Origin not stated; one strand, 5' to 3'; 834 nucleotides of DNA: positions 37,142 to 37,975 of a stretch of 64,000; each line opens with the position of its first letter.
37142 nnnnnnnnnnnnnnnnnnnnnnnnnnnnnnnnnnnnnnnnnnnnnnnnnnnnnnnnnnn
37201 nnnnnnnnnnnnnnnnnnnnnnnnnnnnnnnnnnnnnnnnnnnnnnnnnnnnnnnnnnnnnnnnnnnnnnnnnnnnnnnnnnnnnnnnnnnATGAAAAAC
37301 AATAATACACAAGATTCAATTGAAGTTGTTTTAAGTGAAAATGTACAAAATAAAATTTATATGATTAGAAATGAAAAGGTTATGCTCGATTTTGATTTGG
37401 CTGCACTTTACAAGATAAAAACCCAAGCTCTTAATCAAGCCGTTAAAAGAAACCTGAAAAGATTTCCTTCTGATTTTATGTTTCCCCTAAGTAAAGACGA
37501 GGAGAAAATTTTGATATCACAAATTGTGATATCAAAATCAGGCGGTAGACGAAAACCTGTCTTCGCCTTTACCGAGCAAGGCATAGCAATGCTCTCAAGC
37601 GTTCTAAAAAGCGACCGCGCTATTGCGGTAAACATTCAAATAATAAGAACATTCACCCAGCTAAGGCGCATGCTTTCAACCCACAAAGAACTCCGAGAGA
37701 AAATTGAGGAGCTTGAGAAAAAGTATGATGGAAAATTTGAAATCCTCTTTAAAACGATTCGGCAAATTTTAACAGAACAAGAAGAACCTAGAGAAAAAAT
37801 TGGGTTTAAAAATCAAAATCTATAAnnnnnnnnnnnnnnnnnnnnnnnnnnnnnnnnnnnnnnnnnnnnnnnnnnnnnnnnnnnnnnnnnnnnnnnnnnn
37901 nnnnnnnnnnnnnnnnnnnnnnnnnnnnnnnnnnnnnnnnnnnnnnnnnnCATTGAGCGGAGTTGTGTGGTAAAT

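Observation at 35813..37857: About 2 kb of foreign-looking DNA splits the str operon between fusA and tuf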

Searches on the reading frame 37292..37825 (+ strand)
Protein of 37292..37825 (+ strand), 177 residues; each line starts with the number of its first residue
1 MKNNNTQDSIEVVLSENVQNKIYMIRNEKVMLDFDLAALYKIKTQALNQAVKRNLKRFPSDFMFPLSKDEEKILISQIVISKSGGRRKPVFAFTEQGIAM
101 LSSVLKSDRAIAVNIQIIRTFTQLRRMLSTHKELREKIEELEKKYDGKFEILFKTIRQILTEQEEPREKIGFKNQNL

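Call 6: search_protein_families(library=pfam, proteins=[window:37292-37825:+], max_evalue=1)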
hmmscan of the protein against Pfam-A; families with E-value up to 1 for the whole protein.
window:37292-37825:+ (177 aa): 8 families
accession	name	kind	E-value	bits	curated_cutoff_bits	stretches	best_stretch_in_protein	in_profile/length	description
PF10543.14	ORF6N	-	4.4e-32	110.6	27.8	1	20-104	1-86/86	ORF6N domain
PF09669.15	Phage_pRha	-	0.00015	22.7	29.9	1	77-125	42-90/91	Phage regulatory protein Rha (Phage_pRha)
PF00956.23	NAP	-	0.00051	19.8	28.6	1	128-169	14-55/266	Nucleosome assembly protein (NAP)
PF15136.11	UPF0449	-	0.0026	18.7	27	1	88-146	29-83/98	Uncharacterised protein family UPF0449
PF02287.20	Dehydratase_SU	-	0.015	15.9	25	1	116-149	81-114/133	Dehydratase small subunit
PF05227.19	CHASE3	-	0.02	15.2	28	1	116-164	50-98/138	CHASE3 domain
PF14164.11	YqzH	-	0.027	14.9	30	1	48-79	7-39/64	YqzH-like protein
PF23268.1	RIN1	-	0.24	12.2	27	1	114-144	41-72/95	RIN1-like domain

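Call 7: search_protein_families(library=ncbifam, proteins=[window:37292-37825:+], max_evalue=1)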
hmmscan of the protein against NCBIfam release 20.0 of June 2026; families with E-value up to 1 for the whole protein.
window:37292-37825:+ (177 aa): 3 families
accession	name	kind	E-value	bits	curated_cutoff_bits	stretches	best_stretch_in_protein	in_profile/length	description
TIGR02681.1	phage_pRha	subfamily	0.00037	20.5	45.95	1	84-130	60-106/108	phage regulatory protein, Rha family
NF011978.0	PRK15443.2-5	subfamily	0.05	13.7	261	1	116-153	86-123/141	diol dehydratase small subunit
NF011971.0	PRK15443.1-2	equivalog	0.078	12.9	282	1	76-149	88-151/173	propanediol dehydratase small subunit PduE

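Call 8: search_protein_families(library=phrogs, proteins=[window:37292-37825:+], max_evalue=1)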
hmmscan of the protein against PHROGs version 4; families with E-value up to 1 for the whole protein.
window:37292-37825:+ (177 aa): 8 families
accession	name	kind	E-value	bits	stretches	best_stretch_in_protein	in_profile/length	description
phrog_4792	-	transcription regulation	3.4e-25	90.2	1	17-161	12-164/268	anti-repressor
phrog_1726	-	transcription regulation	3.8e-07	31.2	1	17-144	5-145/264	anti-repressor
phrog_373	-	transcription regulation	8.9e-05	22.9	1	9-144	79-224/373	anti-repressor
phrog_1760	-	transcription regulation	0.0001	23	1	26-117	16-111/232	anti-repressor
phrog_518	-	transcription regulation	0.0003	21.4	1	81-141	65-125/268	Rha-like transcriptional regulator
phrog_2379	-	transcription regulation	0.00074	20.3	1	34-129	24-116/187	anti-repressor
phrog_2657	-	transcription regulation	0.0013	19.1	1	16-174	9-154/243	transcriptional regulator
phrog_7755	-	transcription regulation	0.02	15.3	1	2-126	108-230/282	anti-repressor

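Call 35: find_encoding_contigs(protein=window:37292-37825:+, flank=6000, max_places=10)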
Protein window:37292-37825:+ (177 aa): 2 contigs read that carry it; 2 places shown.
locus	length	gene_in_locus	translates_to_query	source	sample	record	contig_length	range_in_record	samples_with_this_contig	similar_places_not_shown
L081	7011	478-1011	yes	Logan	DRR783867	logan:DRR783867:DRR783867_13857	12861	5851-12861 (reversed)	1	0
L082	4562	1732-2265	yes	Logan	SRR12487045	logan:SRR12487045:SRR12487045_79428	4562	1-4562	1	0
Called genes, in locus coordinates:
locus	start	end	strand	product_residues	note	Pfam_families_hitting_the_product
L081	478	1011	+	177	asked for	PF10543:ORF6N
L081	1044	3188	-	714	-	PF00009:GTP_EFTU, PF03144:GTP_EFTU_D2, PF22042:EF-G_D2, PF14492:EFG_III, PF16658:RF3_C (weak), PF03764:EFG_IV, PF00679:EFG_C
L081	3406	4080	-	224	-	-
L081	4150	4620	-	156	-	PF00177:Ribosomal_S7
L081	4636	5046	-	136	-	PF00164:Ribosom_S12_S23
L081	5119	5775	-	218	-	PF02163:Peptidase_M50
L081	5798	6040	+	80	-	PF00830:Ribosomal_L28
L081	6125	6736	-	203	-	-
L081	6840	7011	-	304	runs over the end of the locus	PF00753:Lactamase_B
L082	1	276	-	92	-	?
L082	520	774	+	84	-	-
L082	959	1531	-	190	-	-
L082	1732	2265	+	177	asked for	PF10543:ORF6N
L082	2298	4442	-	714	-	PF00009:GTP_EFTU, PF03144:GTP_EFTU_D2, PF22042:EF-G_D2, PF14492:EFG_III, PF16658:RF3_C (weak), PF03764:EFG_IV, PF00679:EFG_C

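Call 44: search_protein_families(library=padloc, proteins=[window:37292-37825:+, L081:3406-4080:-], max_evalue=1)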
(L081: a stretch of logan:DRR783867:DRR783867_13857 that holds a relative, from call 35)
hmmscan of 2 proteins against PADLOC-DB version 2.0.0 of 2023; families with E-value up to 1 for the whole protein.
window:37292-37825:+ (177 aa): 3 families
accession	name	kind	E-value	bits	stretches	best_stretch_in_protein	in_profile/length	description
PDLC04856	PDC-S05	-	1.7e-55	185.4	1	12-173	6-176/177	-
PDLC04869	PDC-S05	-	1.3e-52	176.9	1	5-175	6-179/306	-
PDLC04849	PDC-S05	-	7.1e-37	124.9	1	13-162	5-153/183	-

L081:3406-4080:- (224 aa): 0 families

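Call 45: find_homologous_proteins(query=window:37292-37825:+, max_evalue=1e-10)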
Query window:37292-37825:+ (177 aa): 7992 proteins with E <= 1e-10 among 8000 candidates; the best 120 are listed.
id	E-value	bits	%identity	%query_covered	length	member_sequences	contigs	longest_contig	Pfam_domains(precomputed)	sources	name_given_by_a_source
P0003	2.3e-104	364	100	100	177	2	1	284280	PF10543.15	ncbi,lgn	-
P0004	1.5e-80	287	53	84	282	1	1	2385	PF10543.15,PF09669.16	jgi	-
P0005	9.1e-67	242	69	98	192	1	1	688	PF10543.15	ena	-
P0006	1.4e-65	238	69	93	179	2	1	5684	PF10543.15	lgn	-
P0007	3.1e-65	237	70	89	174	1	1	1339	PF10543.15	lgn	-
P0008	3.6e-65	237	67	97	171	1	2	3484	PF10543.15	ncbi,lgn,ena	-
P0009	1.5e-64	235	68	89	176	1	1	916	PF10543.15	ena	-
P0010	6.4e-64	232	69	94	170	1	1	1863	PF10543.15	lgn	-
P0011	7.1e-64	232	69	89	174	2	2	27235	PF10543.15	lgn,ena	-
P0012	1.1e-63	232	66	92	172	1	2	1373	PF10543.15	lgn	-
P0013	1.2e-63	232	66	90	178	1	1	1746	PF10543.15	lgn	-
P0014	3.4e-63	230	72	86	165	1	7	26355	PF10543.15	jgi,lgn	-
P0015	7.4e-63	229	64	90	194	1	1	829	PF10543.15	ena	-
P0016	1.2e-62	228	65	97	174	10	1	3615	PF10543.15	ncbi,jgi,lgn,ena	-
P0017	1.7e-62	228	65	92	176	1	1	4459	PF10543.15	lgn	-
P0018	7.4e-60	219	61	98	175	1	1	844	PF10543.15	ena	-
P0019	2.6e-59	218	64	93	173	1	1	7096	PF10543.15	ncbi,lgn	-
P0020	2.1e-58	215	65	91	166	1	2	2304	PF10543.15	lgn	-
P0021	5.3e-58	213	63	97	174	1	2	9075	PF10543.15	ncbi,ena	-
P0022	7.1e-58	213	72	80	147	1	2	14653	PF10543.15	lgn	-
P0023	1.0e-57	212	63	92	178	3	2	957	PF10543.15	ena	-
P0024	1.9e-57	211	65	92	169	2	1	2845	PF10543.15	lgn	-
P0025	1.3e-56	209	62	92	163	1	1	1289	PF10543.15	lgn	-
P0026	1.8e-56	208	63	89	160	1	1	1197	PF10543.15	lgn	-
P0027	1.8e-56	208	64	91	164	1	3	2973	PF10543.15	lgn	-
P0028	2.9e-56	208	64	89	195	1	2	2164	PF10543.15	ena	-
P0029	3.7e-56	207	64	92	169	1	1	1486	PF10543.15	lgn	-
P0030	4.3e-56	207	58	97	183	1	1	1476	PF10543.15,PF09669.16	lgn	-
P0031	2.4e-55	205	61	94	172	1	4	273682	PF10543.15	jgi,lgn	jgi:hypothetical protein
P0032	3.0e-55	204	64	89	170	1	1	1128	PF10543.15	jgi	jgi:hypothetical protein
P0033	3.5e-55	204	62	89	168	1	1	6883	PF10543.15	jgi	-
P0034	3.7e-55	204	62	92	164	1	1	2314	PF10543.15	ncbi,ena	-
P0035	3.8e-55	204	61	89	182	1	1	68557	PF10543.15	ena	-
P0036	3.9e-55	204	63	89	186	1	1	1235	PF10543.15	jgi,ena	-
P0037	4.1e-55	204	65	89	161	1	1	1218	PF10543.15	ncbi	-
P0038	4.8e-55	204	62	97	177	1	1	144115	PF10543.15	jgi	jgi:hypothetical protein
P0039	4.8e-55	204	63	91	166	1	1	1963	PF10543.15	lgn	-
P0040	6.2e-55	203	55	92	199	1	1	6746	PF10543.15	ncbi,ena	ncbi:MAG: ORF6N domain-containing protein [Patescibacteria group bacterium]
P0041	6.9e-55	203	64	90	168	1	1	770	PF10543.15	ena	-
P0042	7.6e-55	203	61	92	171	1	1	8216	PF10543.15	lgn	-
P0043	1.5e-54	202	60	97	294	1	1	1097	PF10543.15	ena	-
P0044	1.6e-54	202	60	92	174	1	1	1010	PF10543.15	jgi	jgi:hypothetical protein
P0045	1.7e-54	202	63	89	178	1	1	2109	PF10543.15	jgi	-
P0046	1.9e-54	202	61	90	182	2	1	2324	PF10543.15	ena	-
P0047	3.1e-54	201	63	91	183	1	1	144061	PF10543.15,PF09669.16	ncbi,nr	ncbi:MAG: hypothetical protein SRB2_01688 [Desulfobacteraceae bacterium Eth-SRB2]|nr:MAG: hypothetic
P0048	4.1e-54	201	58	97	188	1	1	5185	PF10543.15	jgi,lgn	-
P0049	4.4e-54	201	62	89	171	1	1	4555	PF10543.15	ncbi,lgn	-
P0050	4.8e-54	200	62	91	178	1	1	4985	PF10543.15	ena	-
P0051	4.9e-54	200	63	90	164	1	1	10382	PF10543.15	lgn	-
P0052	5.4e-54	200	61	92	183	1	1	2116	PF10543.15,PF09669.16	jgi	jgi:phage regulator Rha-like protein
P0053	7.1e-54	200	60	94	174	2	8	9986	PF10543.15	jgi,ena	-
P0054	7.1e-54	200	61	89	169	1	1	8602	PF10543.15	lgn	-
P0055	7.3e-54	200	60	93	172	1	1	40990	PF10543.15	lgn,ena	-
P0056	8.6e-54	200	60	92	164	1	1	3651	PF10543.15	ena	-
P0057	1.0e-53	199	61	93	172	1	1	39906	PF10543.15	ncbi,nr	ncbi:MAG: hypothetical protein QG620_580 [Patescibacteria group bacterium]|nr:hypothetical protein [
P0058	1.1e-53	199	60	93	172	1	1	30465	PF10543.15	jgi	jgi:hypothetical protein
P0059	1.2e-53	199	60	93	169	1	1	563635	PF10543.15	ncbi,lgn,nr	ncbi:ORF6N domain-containing protein [Candidatus Uhrbacteria bacterium]|nr:ORF6N domain-containing p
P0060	1.2e-53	199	61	91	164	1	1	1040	PF10543.15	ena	-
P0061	1.3e-53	199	61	92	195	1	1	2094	PF10543.15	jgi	jgi:hypothetical protein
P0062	1.4e-53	199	62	90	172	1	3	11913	PF10543.15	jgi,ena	-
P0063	1.4e-53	199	62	90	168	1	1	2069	PF10543.15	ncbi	-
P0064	1.6e-53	199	63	91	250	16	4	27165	PF10543.15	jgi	jgi:hypothetical protein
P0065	1.6e-53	199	62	92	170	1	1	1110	PF10543.15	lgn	-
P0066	1.8e-53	199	61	92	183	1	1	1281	PF10543.15,PF09669.16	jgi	-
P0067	2.0e-53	198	63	92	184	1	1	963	PF10543.15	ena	-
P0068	2.3e-53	198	52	93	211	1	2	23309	PF10543.15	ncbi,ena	-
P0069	2.5e-53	198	63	89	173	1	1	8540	PF10543.15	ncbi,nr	ncbi:MAG: ORF6N domain-containing protein [Candidatus Pacebacteria bacterium]|nr:ORF6N domain-contai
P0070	2.8e-53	198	61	91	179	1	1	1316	PF10543.15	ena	-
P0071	3.1e-53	198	57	97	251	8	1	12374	PF10543.15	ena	-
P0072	3.5e-53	198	61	85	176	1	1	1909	PF10543.15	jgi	-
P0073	3.6e-53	198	61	89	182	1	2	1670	PF10543.15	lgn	-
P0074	3.6e-53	198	61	89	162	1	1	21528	PF10543.15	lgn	-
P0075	4.1e-53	197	62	93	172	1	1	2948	PF10543.15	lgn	-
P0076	4.4e-53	197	60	92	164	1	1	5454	PF10543.15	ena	-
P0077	5.1e-53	197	62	92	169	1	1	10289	PF10543.15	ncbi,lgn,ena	-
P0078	5.3e-53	197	62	92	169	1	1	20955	PF10543.15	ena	-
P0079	5.5e-53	197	59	94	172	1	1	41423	PF10543.15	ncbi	-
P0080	5.8e-53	197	62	92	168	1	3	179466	PF10543.15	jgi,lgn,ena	-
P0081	6.3e-53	197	61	89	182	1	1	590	PF10543.15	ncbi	-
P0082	6.3e-53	197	61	89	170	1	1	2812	PF10543.15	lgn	-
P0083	6.4e-53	197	63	89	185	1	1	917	PF10543.15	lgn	-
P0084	6.9e-53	197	60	90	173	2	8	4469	PF10543.15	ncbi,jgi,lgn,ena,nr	ncbi:MAG TPA: ORF6N domain-containing protein [Candidatus Saccharimonadales bacterium]|jgi:hypotheti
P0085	7.6e-53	197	57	99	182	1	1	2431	PF10543.15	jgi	-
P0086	8.1e-53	196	62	92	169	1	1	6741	PF10543.15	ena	-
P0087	9.6e-53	196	53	92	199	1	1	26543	PF10543.15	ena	-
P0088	9.6e-53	196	60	94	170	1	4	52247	PF10543.15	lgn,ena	-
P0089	9.8e-53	196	61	93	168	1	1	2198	PF10543.15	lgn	-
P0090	9.8e-53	196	59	93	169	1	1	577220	PF10543.15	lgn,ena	-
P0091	1.1e-52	196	61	94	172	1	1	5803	PF10543.15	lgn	-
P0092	1.2e-52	196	59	92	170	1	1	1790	PF10543.15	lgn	-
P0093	1.3e-52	196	61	89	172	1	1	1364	PF10543.15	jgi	jgi:hypothetical protein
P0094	1.5e-52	196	60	91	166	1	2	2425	PF10543.15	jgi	jgi:phage regulator Rha-like protein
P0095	1.7e-52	195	57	95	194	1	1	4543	PF10543.15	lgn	-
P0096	1.7e-52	195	61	92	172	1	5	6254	PF10543.15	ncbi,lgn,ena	-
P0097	1.7e-52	195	55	98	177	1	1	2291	PF10543.15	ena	-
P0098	1.8e-52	195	61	89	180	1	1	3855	PF10543.15,PF09669.16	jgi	jgi:phage regulator Rha-like protein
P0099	1.8e-52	195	57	97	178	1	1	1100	PF10543.15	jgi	jgi:phage regulator Rha-like protein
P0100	1.9e-52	195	61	92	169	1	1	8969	PF10543.15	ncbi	-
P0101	2.0e-52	195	59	89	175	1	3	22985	PF10543.15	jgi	jgi:hypothetical protein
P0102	2.0e-52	195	59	92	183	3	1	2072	PF10543.15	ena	-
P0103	2.1e-52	195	61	92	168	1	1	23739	PF10543.15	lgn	-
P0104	2.5e-52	195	59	89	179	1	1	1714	PF10543.15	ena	-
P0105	2.5e-52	195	58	91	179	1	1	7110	PF10543.15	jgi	jgi:hypothetical protein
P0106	2.9e-52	195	62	90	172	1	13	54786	PF10543.15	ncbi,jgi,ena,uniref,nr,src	ncbi:MAG: DNA-binding protein [Candidatus Abawacabacteria bacterium RBG_16_42_10]|uniref:DNA-binding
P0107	3.0e-52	195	60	90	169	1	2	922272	PF10543.15,PF09669.16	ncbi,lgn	-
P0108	3.3e-52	194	60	92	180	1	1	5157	PF10543.15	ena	-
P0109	3.6e-52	194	59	91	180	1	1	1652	PF10543.15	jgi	jgi:hypothetical protein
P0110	3.7e-52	194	61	88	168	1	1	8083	PF10543.15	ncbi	-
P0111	3.7e-52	194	63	89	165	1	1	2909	PF10543.15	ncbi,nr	ncbi:MAG TPA: DNA-binding protein [Nitrospiraceae bacterium]|nr:DNA-binding protein [Nitrospiraceae 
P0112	3.9e-52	194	62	89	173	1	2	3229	PF10543.15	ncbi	-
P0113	5.1e-52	194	56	93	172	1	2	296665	PF10543.15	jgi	jgi:hypothetical protein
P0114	5.2e-52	194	53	97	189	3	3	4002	PF10543.15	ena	-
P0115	5.9e-52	194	59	94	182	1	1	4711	PF10543.15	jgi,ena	-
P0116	6.0e-52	194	61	93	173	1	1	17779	PF10543.15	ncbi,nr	ncbi:ORF6N domain-containing protein [Candidatus Uhrbacteria bacterium]|nr:ORF6N domain-containing p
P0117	6.1e-52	194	57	98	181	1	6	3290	PF10543.15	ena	-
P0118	7.2e-52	193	59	92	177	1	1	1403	PF10543.15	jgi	jgi:hypothetical protein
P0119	7.3e-52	193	59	89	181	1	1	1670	PF10543.15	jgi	jgi:hypothetical protein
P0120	7.5e-52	193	59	89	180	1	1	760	PF10543.15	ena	-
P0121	7.7e-52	193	52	93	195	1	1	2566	PF10543.15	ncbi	-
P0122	7.9e-52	193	57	93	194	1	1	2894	PF10543.15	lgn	-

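Call 47: find_encoding_contigs(protein=P0014, flank=5000, max_places=6)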
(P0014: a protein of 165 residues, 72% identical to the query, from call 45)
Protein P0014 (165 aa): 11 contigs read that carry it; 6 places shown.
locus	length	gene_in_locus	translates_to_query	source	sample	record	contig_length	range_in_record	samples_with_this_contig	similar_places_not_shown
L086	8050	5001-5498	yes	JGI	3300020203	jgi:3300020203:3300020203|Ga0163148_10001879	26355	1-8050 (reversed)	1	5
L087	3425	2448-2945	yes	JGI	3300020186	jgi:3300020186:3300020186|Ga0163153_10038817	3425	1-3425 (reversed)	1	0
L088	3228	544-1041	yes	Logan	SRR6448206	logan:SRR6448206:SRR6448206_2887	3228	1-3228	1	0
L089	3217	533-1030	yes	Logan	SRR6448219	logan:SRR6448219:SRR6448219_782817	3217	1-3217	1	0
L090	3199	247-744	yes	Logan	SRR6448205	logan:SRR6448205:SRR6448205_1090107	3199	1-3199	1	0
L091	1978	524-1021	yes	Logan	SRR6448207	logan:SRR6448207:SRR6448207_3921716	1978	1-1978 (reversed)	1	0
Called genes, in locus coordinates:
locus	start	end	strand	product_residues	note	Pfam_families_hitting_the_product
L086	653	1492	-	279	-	PF00181:Ribosomal_L2_N, PF03947:Ribosomal_L2_C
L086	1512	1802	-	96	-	PF00276:Ribosomal_L23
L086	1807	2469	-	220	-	PF00573:Ribosomal_L4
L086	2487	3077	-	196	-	PF00297:Ribosomal_L3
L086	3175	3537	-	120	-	PF00338:Ribosomal_S10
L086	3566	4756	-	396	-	PF00009:GTP_EFTU, PF03144:GTP_EFTU_D2, PF03143:GTP_EFTU_D3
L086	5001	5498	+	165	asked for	PF10543:ORF6N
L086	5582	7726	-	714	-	PF00009:GTP_EFTU, PF03144:GTP_EFTU_D2, PF22042:EF-G_D2, PF14492:EFG_III, PF16658:RF3_C (weak), PF03764:EFG_IV, PF00679:EFG_C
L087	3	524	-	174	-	?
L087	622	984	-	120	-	PF00338:Ribosomal_S10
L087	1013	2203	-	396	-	PF00009:GTP_EFTU, PF03144:GTP_EFTU_D2, PF03143:GTP_EFTU_D3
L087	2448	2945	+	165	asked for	PF10543:ORF6N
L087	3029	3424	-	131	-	?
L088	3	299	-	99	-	?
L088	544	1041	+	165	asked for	PF10543:ORF6N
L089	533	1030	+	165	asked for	PF10543:ORF6N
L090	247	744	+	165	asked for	PF10543:ORF6N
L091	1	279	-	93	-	?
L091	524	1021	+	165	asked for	PF10543:ORF6N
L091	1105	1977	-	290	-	?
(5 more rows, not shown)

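Call 48: find_encoding_contigs(protein=P0011, flank=5000, max_places=4)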
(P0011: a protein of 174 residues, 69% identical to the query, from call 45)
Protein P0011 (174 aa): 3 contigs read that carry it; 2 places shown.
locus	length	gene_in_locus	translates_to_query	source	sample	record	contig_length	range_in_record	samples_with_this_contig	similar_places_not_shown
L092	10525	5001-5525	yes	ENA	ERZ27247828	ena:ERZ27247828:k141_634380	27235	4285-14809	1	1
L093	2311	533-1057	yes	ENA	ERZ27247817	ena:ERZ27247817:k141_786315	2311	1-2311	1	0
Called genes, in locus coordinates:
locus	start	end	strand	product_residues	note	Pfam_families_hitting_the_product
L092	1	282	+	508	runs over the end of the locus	-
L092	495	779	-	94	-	PF00381:PTS-HPr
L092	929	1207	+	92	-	-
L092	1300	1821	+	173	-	PF04229:GrpB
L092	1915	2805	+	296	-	PF13672:PP2C_2 (faint)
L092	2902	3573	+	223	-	-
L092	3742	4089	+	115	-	-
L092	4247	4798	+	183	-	-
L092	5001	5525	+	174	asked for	PF10543:ORF6N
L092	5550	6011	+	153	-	-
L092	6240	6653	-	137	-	-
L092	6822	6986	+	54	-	-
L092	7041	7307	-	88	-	PF01649:Ribosomal_S20p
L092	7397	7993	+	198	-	PF01330:RuvA_N, PF00633:HHH (faint), PF14520:HHH_5, PF07499:RuvA_C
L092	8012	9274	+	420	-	PF08245:Mur_ligase_M, PF02875:Mur_ligase_C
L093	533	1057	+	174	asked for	PF10543:ORF6N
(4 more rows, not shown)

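Call 49: find_related_loci(query=window:37292-37825:+, collection=metagenome_contigs, flank=6000)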
Query window:37292-37825:+ (177 aa) in metagenome_contigs; peptide patterns used: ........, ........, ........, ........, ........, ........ (x = any residue, [..] = any of these).
600 stretches matched a pattern (row limit reached: there are more); 502 encode a relative of the query (tblastn E <= 1e-3); the best 80 are kept; 80 distinct loci.
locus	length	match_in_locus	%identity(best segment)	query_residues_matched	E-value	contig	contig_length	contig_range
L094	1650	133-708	55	12-176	9e-63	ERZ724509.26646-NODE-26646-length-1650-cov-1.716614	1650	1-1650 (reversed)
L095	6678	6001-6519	57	2-173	7e-61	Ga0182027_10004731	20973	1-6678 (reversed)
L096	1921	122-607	57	16-175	2e-58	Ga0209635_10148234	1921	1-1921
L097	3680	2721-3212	56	12-172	1e-55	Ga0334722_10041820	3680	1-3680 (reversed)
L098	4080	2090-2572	59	16-172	7e-56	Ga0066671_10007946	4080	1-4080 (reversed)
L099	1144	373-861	57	11-173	2e-58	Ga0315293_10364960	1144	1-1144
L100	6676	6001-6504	56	7-173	7e-55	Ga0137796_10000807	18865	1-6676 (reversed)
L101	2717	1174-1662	56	7-170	9e-55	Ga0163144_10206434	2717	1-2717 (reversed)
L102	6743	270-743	56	17-173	2e-54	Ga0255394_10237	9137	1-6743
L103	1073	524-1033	49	3-172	2e-56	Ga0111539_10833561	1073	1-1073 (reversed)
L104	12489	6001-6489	55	11-173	2e-53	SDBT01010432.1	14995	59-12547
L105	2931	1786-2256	55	18-172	2e-53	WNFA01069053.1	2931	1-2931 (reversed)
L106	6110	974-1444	55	18-172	5e-53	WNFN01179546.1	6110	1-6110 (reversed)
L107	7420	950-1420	55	18-172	7e-53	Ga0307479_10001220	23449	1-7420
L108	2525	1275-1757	55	13-172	3e-53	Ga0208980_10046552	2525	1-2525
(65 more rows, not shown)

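Call 55: search_protein_families(library=pfam, proteins=[L081:3406-4080:-], max_evalue=0.01)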
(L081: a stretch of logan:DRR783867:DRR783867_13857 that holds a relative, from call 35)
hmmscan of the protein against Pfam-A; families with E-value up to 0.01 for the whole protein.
L081:3406-4080:- (224 aa): 0 families

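Call 62: find_encoding_contigs(protein=P0006, flank=5000, max_places=3)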
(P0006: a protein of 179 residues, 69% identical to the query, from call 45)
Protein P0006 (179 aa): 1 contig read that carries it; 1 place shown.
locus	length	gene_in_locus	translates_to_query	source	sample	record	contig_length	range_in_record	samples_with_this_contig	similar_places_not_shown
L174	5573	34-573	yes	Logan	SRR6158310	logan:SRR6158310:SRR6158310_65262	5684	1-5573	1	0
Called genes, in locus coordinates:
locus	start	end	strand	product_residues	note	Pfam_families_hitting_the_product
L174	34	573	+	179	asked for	PF10543:ORF6N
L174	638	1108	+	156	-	-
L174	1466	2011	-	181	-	PF04542:Sigma70_r2 (weak), PF08281:Sigma70_r4_2, PF04545:Sigma70_r4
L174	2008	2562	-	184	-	PF20274:cREC_REC, PF03709:OKR_DC_1_N (faint), PF00072:Response_reg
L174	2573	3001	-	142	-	PF00072:Response_reg, PF20274:cREC_REC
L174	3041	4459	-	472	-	PF00989:PAS, PF08448:PAS_4, PF13188:PAS_8 (weak), PF13426:PAS_9, PF00512:HisKA, PF02518:HATPase_c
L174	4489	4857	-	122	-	PF00072:Response_reg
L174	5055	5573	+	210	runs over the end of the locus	?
